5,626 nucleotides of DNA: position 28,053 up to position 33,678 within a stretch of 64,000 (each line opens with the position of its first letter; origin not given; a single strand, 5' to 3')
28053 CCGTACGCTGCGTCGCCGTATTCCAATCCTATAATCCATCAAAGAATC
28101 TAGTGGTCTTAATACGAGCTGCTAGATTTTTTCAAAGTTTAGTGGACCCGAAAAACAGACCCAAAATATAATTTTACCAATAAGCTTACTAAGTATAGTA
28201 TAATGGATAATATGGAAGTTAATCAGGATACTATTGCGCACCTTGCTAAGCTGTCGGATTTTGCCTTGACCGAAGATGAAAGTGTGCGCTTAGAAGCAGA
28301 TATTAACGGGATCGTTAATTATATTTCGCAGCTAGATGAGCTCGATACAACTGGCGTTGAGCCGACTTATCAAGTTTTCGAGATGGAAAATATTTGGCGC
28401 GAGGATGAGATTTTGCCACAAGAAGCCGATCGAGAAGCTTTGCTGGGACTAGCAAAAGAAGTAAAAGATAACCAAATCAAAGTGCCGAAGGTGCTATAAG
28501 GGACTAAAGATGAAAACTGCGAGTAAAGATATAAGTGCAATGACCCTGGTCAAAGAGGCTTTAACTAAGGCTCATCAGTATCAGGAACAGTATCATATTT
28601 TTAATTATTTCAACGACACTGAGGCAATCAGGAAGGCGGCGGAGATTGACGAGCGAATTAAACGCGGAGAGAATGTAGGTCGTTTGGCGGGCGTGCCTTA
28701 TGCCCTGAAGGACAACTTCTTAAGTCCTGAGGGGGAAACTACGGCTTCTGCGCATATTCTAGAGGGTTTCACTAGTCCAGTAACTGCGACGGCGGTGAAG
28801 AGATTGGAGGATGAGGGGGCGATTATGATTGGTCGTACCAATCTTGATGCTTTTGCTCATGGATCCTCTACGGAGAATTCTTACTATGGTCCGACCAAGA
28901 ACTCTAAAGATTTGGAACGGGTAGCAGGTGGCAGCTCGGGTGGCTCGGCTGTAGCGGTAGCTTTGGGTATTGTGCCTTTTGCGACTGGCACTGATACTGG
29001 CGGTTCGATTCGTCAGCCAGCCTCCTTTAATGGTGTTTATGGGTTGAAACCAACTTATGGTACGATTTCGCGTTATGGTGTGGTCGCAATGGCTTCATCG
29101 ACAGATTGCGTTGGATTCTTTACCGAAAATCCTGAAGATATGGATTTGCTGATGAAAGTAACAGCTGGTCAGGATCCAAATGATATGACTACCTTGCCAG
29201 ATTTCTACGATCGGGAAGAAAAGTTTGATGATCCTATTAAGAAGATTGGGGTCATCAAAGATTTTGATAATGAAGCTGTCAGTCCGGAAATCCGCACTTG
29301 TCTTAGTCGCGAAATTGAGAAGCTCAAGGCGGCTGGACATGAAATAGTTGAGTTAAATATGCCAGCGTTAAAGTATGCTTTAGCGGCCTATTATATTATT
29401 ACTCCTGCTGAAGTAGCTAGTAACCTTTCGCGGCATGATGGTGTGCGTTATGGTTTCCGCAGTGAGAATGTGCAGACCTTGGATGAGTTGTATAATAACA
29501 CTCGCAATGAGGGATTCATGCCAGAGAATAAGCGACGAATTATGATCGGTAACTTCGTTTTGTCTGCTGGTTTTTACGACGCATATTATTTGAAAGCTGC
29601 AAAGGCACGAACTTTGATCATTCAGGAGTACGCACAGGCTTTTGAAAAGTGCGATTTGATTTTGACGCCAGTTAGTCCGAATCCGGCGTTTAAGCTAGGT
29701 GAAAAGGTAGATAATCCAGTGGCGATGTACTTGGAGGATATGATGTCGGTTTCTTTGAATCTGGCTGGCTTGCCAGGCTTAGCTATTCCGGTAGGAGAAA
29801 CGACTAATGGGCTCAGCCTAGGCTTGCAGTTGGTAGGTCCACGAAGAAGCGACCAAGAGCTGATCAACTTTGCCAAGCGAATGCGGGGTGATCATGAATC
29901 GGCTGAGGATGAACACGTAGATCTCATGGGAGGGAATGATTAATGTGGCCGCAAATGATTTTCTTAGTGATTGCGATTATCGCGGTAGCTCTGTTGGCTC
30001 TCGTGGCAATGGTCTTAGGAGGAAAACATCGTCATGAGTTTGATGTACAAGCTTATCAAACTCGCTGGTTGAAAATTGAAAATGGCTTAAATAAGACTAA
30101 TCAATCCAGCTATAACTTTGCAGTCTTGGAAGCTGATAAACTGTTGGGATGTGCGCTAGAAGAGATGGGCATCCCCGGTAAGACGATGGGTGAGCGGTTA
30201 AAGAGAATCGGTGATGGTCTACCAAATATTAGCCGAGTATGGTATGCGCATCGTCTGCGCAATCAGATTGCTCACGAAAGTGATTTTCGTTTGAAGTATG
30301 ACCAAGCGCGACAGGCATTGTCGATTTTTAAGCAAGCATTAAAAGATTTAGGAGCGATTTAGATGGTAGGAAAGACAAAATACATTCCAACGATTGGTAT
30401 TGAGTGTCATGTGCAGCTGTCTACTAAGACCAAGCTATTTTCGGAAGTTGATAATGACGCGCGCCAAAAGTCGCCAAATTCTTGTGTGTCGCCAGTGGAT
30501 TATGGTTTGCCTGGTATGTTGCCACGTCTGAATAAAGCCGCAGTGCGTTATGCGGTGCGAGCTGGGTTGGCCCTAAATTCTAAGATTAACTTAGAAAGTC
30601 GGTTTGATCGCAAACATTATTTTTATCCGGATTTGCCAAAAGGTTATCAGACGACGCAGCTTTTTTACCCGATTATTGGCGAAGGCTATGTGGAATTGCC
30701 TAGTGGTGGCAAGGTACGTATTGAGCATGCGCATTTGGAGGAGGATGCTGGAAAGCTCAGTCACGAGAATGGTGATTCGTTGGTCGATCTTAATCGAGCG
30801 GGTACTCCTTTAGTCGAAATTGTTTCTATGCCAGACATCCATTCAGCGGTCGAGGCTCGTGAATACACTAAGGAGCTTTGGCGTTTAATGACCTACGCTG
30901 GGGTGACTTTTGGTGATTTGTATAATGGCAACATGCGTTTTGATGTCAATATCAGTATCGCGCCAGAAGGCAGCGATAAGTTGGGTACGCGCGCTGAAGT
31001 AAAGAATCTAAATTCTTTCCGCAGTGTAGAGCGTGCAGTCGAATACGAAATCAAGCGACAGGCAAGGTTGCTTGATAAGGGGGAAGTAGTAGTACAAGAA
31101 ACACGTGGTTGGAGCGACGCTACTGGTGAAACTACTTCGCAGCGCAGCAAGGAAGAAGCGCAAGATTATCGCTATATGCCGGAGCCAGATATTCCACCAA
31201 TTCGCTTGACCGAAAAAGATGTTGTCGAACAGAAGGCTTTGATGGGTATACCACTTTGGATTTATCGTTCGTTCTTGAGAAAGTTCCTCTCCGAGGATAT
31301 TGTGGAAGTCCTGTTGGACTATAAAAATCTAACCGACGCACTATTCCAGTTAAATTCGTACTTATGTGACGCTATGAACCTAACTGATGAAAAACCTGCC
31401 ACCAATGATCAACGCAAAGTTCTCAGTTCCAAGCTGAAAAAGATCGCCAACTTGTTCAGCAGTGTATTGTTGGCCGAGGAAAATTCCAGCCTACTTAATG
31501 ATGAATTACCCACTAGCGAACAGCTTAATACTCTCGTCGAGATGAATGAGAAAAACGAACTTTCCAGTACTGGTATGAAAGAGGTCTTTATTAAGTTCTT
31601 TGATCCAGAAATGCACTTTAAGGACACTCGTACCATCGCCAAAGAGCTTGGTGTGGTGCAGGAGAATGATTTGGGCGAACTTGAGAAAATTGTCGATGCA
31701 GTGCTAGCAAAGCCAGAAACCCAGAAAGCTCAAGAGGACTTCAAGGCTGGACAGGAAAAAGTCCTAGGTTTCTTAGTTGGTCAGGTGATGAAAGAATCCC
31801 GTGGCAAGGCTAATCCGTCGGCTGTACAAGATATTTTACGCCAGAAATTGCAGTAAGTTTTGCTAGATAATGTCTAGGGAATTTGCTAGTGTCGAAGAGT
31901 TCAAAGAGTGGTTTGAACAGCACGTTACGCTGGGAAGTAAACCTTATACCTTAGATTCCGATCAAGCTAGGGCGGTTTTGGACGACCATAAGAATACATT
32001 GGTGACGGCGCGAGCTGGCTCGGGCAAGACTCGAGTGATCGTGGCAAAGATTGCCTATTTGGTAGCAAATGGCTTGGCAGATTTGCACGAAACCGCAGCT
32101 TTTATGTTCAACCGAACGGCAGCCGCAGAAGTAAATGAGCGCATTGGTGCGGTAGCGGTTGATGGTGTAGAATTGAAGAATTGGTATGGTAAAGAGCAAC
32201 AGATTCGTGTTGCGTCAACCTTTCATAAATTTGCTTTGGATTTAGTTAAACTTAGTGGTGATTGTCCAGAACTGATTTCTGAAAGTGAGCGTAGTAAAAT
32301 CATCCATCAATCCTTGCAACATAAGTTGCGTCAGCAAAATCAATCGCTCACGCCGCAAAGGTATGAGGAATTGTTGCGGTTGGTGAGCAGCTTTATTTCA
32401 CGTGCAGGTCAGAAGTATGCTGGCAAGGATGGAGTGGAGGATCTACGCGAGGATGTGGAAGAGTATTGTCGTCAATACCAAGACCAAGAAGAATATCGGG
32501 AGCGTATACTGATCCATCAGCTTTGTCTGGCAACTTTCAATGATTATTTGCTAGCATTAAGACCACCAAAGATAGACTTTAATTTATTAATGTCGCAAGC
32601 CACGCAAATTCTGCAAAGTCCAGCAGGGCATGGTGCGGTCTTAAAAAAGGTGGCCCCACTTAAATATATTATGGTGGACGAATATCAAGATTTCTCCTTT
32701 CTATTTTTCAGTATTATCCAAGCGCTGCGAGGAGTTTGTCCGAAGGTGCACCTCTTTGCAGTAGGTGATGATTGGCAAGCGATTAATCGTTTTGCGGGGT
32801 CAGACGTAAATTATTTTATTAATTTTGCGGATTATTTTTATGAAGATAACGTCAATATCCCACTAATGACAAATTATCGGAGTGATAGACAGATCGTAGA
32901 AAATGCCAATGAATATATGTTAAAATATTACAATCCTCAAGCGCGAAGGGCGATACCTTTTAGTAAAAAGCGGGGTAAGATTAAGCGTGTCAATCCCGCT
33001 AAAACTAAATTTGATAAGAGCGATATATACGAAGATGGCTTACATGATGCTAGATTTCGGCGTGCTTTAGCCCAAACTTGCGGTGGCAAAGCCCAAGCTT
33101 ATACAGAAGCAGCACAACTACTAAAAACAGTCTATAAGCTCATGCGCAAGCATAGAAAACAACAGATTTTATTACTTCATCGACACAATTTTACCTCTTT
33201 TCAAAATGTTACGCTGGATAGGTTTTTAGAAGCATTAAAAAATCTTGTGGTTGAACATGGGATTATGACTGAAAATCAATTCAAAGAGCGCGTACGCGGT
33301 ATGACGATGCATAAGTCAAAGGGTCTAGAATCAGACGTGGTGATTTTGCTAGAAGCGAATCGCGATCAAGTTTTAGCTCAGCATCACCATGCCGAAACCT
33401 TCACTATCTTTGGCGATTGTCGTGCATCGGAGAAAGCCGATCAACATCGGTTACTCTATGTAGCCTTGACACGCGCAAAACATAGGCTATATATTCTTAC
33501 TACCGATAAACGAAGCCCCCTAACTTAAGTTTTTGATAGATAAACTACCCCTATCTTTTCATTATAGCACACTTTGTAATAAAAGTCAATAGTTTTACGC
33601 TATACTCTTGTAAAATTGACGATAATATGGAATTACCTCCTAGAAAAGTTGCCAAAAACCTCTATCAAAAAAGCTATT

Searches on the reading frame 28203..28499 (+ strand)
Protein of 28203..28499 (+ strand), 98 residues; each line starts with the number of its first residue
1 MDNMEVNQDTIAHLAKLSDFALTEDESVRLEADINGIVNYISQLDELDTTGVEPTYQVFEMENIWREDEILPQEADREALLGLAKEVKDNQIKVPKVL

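Call 22: find_encoding_contigs(protein=window:28203-28499:+, flank=10000, max_places=10)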
Protein window:28203-28499:+ (98 aa): 23 contigs read that carry it; 3 places shown.
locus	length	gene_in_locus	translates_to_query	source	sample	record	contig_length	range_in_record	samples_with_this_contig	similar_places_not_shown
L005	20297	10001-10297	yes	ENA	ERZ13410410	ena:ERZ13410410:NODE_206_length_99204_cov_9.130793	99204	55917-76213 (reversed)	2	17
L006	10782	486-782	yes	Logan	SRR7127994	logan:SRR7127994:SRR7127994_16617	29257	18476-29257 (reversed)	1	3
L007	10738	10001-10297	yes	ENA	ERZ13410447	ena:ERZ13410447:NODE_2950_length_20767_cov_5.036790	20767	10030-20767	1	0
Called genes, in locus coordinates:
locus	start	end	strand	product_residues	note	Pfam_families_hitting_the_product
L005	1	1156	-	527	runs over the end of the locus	-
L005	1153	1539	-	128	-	-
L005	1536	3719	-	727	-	-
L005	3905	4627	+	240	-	-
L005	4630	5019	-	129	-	-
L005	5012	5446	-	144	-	-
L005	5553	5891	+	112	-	-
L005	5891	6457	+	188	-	-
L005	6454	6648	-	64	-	-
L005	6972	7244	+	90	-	-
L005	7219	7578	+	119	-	-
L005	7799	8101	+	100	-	-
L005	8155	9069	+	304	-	PF00589:Phage_integrase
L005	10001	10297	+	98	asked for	PF02686:GatC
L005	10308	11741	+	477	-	PF01425:Amidase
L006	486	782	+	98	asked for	PF02686:GatC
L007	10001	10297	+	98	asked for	PF02686:GatC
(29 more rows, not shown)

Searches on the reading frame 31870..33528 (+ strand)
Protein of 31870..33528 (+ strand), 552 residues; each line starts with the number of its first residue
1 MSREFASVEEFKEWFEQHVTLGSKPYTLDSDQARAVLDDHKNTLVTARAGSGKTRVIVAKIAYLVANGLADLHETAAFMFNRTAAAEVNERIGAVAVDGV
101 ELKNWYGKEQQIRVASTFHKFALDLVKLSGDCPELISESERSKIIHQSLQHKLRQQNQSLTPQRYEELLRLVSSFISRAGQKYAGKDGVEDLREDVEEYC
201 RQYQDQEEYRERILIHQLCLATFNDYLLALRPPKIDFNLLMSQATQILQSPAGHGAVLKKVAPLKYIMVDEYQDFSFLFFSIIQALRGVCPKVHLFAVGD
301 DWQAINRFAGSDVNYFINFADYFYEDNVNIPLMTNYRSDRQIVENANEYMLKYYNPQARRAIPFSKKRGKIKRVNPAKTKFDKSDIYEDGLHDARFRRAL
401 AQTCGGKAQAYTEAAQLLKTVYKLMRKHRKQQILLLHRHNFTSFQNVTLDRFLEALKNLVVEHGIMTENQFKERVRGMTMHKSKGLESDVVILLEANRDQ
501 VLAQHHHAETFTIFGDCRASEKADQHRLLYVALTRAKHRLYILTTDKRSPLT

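Call 11: search_protein_families(library=pfam, proteins=[window:31870-33528:+], max_evalue=0.01)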
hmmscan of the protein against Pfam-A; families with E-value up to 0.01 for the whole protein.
window:31870-33528:+ (552 aa): 7 families
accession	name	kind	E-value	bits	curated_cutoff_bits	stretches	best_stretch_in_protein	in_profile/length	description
PF00580.27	UvrD-helicase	-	2.2e-34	119.8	23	1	29-321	2-268/271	UvrD/REP helicase N-terminal domain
PF13245.12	AAA_19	-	9.4e-16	58.7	25.1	1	35-308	4-133/134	AAA domain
PF13361.12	UvrD_C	-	2.7e-15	57.1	25.6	1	418-545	241-348/350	UvrD-like helicase C-terminal domain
PF13538.12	UvrD_C_2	-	9.2e-11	41.9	27.4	1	515-542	23-51/52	UvrD-like helicase C-terminal domain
PF01443.25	Viral_helicase1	-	2.5e-05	24.6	21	0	467-544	168-228/228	Viral superfamily 1 RNA helicase core domain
PF13087.12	AAA_12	-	0.0012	18.8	27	1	329-545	17-193/195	AAA domain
PF13604.12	AAA_30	-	0.0071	16.5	27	0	30-96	4-70/191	AAA domain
